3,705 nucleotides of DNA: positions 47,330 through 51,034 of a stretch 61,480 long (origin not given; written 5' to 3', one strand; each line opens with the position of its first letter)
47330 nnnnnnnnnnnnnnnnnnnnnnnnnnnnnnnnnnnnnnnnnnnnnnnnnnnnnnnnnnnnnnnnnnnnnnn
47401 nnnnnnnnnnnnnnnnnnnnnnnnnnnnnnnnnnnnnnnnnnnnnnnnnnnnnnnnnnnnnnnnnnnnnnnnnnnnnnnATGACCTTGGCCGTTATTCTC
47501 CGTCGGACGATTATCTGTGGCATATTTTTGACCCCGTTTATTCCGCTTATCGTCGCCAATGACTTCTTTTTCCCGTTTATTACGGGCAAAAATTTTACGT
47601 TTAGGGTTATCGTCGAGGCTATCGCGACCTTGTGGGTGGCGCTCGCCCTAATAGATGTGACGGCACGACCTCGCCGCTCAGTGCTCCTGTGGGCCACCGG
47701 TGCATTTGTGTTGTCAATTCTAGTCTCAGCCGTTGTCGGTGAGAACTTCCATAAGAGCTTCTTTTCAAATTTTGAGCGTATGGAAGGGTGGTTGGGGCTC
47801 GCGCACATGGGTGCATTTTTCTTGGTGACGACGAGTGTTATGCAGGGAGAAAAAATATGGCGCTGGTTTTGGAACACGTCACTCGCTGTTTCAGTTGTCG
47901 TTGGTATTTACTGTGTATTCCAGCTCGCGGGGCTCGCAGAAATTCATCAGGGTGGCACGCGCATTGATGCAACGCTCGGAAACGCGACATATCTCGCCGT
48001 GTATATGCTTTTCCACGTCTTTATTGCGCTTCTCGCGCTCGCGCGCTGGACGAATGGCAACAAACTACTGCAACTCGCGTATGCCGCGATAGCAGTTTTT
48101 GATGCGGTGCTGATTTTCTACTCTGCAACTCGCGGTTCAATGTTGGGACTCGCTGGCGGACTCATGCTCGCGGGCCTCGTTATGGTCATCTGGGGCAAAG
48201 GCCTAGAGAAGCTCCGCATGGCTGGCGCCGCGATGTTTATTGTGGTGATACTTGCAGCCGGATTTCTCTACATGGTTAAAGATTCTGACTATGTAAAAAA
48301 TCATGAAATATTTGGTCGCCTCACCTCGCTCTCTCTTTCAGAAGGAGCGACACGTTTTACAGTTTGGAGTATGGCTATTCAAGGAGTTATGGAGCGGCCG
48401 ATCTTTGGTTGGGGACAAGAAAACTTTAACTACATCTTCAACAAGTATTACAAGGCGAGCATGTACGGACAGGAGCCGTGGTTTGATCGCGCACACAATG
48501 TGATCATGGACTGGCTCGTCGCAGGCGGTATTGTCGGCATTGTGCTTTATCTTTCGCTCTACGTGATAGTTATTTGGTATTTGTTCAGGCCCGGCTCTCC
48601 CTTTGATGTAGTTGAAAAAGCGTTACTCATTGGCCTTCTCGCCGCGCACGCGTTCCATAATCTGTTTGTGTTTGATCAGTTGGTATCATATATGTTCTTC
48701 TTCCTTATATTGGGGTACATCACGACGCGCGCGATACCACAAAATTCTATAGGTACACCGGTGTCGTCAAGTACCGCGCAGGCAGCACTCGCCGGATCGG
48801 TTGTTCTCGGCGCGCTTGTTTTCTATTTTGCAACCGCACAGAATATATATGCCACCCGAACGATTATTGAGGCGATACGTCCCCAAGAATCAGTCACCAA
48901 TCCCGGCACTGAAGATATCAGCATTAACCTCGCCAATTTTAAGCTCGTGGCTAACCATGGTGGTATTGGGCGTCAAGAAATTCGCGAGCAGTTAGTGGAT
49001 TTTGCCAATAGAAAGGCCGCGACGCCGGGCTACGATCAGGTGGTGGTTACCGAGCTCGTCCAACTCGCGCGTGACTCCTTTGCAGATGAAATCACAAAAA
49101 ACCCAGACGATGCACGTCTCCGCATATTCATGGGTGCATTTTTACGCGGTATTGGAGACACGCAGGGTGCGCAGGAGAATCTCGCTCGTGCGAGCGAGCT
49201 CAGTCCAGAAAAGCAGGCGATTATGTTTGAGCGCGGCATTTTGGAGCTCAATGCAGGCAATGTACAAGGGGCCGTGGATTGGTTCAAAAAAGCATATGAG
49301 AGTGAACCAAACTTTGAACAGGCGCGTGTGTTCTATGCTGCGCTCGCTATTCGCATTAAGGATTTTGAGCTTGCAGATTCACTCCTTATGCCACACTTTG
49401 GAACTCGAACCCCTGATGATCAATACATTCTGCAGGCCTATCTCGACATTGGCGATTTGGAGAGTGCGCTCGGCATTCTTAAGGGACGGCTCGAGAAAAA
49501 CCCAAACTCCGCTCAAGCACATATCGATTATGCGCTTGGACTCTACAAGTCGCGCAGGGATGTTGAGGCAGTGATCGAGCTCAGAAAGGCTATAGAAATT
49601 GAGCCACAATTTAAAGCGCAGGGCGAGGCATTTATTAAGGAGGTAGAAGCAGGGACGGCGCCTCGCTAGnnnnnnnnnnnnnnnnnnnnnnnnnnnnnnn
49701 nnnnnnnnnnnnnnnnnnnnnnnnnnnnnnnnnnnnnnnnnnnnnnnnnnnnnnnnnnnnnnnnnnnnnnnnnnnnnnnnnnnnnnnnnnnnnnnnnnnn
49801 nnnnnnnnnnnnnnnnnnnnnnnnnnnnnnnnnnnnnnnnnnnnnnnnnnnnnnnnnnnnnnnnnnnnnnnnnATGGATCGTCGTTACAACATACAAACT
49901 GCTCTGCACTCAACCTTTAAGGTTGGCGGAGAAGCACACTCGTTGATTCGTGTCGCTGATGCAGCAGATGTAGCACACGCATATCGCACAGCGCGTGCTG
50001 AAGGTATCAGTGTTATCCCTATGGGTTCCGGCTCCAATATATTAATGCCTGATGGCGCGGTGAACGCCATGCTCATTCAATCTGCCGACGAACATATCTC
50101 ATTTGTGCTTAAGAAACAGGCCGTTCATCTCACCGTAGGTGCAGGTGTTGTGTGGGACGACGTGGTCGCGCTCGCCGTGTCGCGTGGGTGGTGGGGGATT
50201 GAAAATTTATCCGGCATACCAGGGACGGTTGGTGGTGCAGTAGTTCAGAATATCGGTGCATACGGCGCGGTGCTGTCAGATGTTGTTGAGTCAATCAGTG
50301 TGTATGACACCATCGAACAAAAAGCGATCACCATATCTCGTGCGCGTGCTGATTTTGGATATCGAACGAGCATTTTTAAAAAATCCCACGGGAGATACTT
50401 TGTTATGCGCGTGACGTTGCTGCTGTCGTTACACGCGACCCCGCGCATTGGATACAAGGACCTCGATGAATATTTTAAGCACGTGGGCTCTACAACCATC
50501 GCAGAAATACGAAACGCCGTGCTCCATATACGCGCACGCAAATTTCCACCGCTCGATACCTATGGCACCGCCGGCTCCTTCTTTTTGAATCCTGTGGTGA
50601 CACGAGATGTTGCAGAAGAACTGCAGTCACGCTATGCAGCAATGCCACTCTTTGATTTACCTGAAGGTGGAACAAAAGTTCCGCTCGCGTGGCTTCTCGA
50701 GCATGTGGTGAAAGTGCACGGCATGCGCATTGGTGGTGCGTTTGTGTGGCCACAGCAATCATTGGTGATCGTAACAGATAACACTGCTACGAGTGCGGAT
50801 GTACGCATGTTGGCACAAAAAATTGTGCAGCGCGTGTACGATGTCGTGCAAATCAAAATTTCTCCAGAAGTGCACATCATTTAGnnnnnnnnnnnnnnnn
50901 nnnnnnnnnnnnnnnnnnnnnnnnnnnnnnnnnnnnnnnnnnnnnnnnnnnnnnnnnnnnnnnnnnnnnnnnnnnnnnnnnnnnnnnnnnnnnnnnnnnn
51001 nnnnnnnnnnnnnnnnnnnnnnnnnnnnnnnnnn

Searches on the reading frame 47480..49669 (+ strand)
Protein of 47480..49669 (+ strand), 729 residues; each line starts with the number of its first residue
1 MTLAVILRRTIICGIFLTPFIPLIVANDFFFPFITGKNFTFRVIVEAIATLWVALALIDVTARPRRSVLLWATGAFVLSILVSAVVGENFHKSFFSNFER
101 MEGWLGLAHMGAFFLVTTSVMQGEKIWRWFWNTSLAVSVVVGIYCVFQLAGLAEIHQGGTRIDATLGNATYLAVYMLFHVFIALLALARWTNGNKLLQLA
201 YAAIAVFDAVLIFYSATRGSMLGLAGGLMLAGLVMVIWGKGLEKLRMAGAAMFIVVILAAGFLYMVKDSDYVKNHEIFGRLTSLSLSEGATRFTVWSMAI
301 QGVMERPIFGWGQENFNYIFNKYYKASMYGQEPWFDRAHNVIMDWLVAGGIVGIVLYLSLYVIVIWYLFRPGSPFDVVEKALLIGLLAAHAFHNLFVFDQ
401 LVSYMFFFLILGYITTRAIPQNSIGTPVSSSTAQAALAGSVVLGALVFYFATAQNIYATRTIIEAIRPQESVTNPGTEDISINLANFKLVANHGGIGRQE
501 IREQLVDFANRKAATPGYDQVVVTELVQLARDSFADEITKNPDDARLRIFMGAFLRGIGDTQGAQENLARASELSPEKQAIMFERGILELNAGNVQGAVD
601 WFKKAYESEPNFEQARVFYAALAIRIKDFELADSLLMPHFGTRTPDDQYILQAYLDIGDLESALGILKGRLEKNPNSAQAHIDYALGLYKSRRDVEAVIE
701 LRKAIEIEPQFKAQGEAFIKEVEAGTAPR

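Call 10: search_protein_families(library=pfam, proteins=[window:47480-49669:+], max_evalue=0.01)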
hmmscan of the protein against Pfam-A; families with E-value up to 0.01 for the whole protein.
window:47480-49669:+ (729 aa): 12 families
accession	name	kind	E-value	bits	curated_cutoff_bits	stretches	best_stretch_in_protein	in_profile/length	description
PF04932.20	Wzy_C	-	2.5e-20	73.2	31.7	1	204-358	2-149/149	O-Antigen ligase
PF13428.12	TPR_14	-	5.6e-10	39.3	23.5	0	650-685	7-42/44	Tetratricopeptide repeat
PF13432.12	TPR_16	-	9.7e-10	39.2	32.7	1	558-609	10-61/65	Tetratricopeptide repeat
PF14559.12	TPR_19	-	6.2e-09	36.5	25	0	592-636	4-48/68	Tetratricopeptide repeat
PF07719.23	TPR_2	-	3.1e-08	33.6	27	0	581-611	3-33/34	Tetratricopeptide repeat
PF23914.1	TPR_CcmH_CycH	-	1.1e-05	25.7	42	0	588-629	59-100/158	Cytochrome c-type biogenesis protein H TPR domain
PF13371.12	TPR_9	-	5.7e-05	23.5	35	0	576-618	26-68/73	Tetratricopeptide repeat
PF25058.1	ARM_TT21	-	0.0011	19.3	27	0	559-622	71-137/155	Tetratricopeptide repeat protein 21 ARM repeat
PF13181.12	TPR_8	-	0.0019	18.6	25.7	0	585-611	7-33/34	Tetratricopeptide repeat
PF14561.12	TPR_20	-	0.0027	18.4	25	0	667-711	11-55/90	Tetratricopeptide repeat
PF12895.13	ANAPC3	-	0.0032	18.2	27.2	0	640-700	18-78/82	Anaphase-promoting complex, cyclosome, subunit 3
PF13424.12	TPR_12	-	0.0075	16.9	30.1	0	546-607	4-73/77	Tetratricopeptide repeat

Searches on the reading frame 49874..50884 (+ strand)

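Call 10: search_protein_families(library=pfam, proteins=[window:49874-50884:+], max_evalue=0.01)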
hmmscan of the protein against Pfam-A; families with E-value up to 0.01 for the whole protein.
window:49874-50884:+ (336 aa): 2 families
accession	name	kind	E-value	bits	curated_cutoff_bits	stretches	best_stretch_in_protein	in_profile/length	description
PF01565.28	FAD_binding_4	-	1.4e-20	73.9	26.4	1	24-145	4-130/139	FAD binding domain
PF02873.21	MurB_C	-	1.4e-17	64.1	27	1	211-336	1-99/99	UDP-N-acetylenolpyruvoylglucosamine reductase, C-terminal domain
